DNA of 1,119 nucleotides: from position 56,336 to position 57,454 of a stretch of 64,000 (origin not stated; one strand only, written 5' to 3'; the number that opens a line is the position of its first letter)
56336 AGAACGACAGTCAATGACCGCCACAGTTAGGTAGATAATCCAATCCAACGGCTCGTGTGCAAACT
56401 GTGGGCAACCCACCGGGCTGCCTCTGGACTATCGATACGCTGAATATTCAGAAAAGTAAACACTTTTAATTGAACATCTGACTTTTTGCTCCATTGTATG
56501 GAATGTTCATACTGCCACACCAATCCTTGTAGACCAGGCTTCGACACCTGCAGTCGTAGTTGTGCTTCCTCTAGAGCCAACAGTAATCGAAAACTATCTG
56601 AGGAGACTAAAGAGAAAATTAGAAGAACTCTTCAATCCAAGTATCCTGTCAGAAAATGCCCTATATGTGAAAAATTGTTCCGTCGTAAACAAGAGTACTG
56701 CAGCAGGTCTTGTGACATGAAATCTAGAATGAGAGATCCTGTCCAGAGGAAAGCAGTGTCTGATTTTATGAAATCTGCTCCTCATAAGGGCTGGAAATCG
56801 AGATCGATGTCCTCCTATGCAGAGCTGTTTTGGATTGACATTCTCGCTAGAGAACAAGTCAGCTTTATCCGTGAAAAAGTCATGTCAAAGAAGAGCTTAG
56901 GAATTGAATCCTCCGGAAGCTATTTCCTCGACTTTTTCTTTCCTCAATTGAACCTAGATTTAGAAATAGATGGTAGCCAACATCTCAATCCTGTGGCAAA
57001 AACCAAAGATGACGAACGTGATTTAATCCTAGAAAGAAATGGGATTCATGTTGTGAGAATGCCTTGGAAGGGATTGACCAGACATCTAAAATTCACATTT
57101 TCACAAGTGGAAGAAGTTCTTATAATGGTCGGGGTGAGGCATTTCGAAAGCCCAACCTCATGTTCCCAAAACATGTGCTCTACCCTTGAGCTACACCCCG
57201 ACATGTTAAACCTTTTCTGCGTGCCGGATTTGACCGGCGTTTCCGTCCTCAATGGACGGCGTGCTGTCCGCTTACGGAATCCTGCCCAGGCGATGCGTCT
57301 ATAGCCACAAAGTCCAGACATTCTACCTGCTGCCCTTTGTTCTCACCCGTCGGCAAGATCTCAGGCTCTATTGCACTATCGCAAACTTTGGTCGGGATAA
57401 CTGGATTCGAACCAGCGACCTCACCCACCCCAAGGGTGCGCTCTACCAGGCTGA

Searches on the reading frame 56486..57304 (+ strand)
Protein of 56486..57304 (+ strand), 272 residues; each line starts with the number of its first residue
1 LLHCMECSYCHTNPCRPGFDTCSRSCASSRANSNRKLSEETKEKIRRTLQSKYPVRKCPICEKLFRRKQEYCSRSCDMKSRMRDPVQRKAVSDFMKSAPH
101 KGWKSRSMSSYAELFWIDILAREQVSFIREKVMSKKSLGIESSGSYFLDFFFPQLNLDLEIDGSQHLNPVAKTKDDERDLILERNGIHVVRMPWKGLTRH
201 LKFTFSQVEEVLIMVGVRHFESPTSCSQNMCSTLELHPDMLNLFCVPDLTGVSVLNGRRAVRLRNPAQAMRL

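Call 110: search_protein_families(library=pfam, proteins=[window:56486-57304:+], max_evalue=0.001)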
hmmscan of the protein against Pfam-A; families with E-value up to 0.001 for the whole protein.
window:56486-57304:+ (272 aa): 2 families
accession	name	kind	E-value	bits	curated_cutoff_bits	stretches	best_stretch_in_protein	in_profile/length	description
PF04480.18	DUF559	-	6.8e-07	29.6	20.6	1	144-202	42-98/109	Protein of unknown function (DUF559)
PF21598.3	PvuRts1I-like_N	-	0.00076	20.1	27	0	144-173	46-75/131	Restriction endonuclease PvuRts1 I-like, N-terminal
